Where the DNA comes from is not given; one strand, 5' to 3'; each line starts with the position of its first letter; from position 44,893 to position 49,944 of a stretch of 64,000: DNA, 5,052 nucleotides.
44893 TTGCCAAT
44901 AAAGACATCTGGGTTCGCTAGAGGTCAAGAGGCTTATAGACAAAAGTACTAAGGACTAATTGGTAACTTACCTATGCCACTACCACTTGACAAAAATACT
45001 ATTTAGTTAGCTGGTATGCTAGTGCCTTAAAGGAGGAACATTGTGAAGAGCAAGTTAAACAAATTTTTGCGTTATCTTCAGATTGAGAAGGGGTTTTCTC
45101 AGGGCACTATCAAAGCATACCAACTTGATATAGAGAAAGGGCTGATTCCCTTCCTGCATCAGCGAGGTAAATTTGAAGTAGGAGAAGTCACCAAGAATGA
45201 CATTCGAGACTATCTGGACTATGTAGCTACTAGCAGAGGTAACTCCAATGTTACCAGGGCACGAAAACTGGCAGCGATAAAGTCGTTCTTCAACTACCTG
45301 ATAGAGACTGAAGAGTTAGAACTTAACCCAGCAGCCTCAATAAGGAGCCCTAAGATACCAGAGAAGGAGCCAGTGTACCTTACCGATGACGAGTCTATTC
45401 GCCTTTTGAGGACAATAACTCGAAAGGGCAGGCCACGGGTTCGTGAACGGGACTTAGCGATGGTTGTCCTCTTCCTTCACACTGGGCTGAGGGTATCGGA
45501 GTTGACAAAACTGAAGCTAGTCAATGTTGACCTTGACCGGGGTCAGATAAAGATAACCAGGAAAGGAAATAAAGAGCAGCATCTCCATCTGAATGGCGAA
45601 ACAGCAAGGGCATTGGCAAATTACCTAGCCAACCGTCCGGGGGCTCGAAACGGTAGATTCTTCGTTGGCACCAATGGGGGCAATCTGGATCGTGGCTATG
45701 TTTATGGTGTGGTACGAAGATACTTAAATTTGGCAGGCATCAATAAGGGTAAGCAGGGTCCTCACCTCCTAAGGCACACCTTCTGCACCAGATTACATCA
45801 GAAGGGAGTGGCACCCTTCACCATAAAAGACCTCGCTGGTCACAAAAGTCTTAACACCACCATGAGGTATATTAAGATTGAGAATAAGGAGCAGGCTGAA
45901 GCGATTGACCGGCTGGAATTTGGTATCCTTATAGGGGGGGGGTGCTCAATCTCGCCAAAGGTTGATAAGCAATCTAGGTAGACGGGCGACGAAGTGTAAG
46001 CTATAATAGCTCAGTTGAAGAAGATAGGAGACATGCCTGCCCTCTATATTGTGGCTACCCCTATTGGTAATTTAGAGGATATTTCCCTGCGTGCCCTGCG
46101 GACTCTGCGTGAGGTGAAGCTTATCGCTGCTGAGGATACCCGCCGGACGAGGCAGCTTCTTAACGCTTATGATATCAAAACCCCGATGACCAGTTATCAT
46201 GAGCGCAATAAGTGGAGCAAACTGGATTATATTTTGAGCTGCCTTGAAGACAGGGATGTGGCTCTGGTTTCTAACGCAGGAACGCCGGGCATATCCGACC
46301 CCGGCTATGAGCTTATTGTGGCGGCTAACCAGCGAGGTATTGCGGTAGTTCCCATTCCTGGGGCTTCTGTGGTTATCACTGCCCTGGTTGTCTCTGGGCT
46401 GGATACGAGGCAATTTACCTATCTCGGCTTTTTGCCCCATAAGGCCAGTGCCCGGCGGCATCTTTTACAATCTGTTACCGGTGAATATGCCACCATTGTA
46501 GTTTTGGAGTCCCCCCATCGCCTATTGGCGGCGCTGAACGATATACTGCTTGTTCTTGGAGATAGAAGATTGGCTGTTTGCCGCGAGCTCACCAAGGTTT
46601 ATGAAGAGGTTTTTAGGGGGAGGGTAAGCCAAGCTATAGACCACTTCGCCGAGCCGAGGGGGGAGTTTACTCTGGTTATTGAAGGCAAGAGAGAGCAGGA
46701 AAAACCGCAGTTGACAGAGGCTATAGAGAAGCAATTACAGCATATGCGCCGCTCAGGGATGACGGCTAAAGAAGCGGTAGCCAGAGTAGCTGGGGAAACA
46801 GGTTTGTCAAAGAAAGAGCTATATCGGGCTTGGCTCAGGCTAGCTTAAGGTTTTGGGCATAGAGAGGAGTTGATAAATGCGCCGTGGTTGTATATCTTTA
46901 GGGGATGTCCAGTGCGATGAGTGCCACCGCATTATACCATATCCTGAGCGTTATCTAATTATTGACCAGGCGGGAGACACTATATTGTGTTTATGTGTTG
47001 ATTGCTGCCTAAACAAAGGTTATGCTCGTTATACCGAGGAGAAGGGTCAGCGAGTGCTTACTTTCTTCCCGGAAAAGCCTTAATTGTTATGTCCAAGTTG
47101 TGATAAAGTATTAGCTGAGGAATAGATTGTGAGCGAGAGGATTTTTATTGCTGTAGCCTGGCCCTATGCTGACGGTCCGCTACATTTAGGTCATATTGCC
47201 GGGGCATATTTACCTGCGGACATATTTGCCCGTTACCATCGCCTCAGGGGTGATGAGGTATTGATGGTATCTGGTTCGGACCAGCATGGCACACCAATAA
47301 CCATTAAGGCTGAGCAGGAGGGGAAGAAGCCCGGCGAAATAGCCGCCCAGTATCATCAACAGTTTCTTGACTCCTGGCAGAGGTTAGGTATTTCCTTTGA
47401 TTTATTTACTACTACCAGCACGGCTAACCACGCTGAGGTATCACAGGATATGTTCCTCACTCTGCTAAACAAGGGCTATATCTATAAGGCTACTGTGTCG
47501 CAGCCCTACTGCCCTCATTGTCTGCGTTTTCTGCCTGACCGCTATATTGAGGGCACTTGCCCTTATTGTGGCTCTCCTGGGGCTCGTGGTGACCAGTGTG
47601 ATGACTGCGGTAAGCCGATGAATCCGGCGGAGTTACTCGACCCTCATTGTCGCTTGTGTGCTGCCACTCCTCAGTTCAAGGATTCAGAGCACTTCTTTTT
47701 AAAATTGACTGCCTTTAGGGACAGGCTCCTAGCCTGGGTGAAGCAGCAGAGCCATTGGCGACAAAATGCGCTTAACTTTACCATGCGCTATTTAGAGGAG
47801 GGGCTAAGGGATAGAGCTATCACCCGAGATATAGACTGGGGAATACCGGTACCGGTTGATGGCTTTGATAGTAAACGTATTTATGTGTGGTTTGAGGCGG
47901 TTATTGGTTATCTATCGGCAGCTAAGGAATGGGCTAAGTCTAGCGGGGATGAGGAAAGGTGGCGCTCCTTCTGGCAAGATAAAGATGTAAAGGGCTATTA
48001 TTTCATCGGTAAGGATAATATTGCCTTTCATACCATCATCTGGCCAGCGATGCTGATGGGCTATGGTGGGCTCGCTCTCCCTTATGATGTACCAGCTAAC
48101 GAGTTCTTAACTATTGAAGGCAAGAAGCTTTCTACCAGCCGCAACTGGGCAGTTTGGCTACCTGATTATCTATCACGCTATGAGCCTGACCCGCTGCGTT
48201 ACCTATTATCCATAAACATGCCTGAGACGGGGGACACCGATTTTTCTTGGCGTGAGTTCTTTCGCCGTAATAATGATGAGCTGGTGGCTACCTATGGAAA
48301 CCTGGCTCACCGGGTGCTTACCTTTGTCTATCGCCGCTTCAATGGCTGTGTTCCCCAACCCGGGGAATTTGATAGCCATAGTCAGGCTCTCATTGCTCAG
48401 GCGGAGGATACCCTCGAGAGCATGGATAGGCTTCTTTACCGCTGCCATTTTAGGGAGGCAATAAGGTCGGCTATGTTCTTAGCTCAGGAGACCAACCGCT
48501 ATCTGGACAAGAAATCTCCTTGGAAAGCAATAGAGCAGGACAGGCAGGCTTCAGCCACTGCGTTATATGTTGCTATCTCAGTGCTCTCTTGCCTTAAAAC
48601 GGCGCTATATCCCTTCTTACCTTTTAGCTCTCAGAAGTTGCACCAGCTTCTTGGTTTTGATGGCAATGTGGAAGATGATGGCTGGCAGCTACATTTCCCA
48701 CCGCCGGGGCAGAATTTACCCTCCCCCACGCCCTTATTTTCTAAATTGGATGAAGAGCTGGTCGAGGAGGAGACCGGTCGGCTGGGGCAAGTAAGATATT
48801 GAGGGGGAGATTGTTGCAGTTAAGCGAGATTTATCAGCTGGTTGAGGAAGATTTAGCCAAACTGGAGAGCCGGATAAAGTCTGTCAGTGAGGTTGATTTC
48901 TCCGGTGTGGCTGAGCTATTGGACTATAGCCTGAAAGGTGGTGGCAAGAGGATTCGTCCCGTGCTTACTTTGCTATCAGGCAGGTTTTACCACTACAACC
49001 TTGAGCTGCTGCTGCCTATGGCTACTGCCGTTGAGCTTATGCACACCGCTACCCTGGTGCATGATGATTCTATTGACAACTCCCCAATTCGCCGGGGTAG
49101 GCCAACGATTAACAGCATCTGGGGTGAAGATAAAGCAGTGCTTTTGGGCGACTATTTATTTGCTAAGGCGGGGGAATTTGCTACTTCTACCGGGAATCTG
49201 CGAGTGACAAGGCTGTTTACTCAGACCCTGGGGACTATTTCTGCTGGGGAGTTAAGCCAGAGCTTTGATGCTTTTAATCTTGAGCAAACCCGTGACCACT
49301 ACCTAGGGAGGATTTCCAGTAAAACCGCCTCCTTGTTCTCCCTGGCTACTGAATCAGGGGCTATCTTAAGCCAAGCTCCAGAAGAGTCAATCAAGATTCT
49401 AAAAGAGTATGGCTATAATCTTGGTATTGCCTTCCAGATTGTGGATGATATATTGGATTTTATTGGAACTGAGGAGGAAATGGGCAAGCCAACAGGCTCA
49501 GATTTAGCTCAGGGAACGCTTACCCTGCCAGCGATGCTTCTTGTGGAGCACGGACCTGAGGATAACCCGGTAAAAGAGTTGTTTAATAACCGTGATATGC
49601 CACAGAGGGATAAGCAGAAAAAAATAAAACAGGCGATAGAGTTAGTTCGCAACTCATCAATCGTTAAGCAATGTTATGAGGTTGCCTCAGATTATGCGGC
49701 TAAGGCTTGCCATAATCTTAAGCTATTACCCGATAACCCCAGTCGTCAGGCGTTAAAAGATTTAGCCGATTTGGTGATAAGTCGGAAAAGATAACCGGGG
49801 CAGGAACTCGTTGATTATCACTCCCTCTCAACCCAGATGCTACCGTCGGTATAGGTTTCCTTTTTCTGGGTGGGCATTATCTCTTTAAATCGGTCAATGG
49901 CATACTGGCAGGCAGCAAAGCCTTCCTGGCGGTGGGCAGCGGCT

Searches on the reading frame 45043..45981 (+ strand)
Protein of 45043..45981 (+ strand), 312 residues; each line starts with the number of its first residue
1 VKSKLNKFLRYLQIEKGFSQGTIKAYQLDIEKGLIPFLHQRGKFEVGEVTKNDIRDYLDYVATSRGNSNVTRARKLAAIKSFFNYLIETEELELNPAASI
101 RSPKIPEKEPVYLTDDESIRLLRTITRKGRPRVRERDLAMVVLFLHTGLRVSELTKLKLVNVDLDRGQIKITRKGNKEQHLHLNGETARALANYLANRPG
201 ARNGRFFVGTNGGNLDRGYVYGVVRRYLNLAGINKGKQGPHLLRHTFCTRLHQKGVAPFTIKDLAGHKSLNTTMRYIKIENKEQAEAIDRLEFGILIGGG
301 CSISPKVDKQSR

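Call 59: search_protein_families(library=pfam, proteins=[window:45043-45981:+], max_evalue=0.00001)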
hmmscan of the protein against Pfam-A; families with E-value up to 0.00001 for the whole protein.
window:45043-45981:+ (312 aa): 3 families
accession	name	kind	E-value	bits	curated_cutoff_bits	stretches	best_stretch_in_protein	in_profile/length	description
PF00589.27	Phage_integrase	-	7.3e-30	104.4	27.1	1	113-280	3-169/172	Phage integrase family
PF02899.23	Phage_int_SAM_1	-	3.2e-15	56.6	22.3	1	5-88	1-81/83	Phage integrase, N-terminal SAM-like domain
PF13495.12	Phage_int_SAM_4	-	2.8e-09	37.7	27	1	5-90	2-82/85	Phage integrase, N-terminal SAM-like domain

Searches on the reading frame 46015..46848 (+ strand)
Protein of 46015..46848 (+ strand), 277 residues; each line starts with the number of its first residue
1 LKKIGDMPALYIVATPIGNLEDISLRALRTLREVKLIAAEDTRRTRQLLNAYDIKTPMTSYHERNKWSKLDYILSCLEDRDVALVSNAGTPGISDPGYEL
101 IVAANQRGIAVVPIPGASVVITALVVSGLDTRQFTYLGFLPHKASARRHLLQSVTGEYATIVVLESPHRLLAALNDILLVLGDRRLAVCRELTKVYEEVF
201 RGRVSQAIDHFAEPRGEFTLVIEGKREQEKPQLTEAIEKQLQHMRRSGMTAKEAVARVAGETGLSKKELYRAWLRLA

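Call 59: search_protein_families(library=pfam, proteins=[window:46015-46848:+], max_evalue=0.00001)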
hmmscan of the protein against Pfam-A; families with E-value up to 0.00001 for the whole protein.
window:46015-46848:+ (277 aa): 2 families
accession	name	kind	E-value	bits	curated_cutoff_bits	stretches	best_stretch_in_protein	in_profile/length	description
PF00590.25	TP_methylase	-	3.3e-29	102.8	27.8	1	10-207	2-211/212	Tetrapyrrole (Corrin/Porphyrin) Methylases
PF23016.2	RsmI_C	-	1.1e-06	28.8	27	1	248-276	17-45/46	RsmI C-terminal HTH domain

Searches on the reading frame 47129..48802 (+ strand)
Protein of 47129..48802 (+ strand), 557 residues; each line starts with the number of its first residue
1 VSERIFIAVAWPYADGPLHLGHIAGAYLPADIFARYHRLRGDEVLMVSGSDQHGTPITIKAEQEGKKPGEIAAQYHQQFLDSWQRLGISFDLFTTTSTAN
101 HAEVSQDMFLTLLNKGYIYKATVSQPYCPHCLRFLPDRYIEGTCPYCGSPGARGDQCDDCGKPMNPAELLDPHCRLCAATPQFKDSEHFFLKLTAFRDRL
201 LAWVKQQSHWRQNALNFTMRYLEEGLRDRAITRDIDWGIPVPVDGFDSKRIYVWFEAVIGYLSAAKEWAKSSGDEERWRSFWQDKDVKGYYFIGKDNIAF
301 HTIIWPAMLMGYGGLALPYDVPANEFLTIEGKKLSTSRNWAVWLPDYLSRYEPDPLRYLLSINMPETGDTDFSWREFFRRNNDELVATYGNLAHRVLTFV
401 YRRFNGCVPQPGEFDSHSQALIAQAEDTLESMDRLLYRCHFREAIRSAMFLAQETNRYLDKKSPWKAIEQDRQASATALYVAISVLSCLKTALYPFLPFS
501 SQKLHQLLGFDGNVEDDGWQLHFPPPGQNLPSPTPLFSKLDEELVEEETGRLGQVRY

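Call 90: search_protein_families(library=pfam, proteins=[window:47129-48802:+], max_evalue=1e-8)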
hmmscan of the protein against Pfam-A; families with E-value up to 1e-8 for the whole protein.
window:47129-48802:+ (557 aa): 3 families
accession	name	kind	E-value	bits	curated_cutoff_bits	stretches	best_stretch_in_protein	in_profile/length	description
PF09334.17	tRNA-synt_1g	-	3e-156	520.5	20.1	1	6-397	2-391/391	tRNA synthetases class I (M)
PF00133.28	tRNA-synt_1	-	1.6e-18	67.1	22.7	1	7-243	27-245/414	tRNA synthetases class I (I, L, M and V)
PF19303.5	Anticodon_3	-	9.6e-14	52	23.5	1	408-553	1-148/152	Anticodon binding domain of methionyl tRNA ligase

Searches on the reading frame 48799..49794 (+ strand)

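Call 90: search_protein_families(library=pfam, proteins=[window:48799-49794:+], max_evalue=1e-8)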
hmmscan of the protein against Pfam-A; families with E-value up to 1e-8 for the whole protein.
window:48799-49794:+ (331 aa): 1 family
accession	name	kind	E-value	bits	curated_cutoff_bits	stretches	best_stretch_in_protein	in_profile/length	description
PF00348.22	polyprenyl_synt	-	1e-68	231.7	27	1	38-280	5-248/251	Polyprenyl synthetase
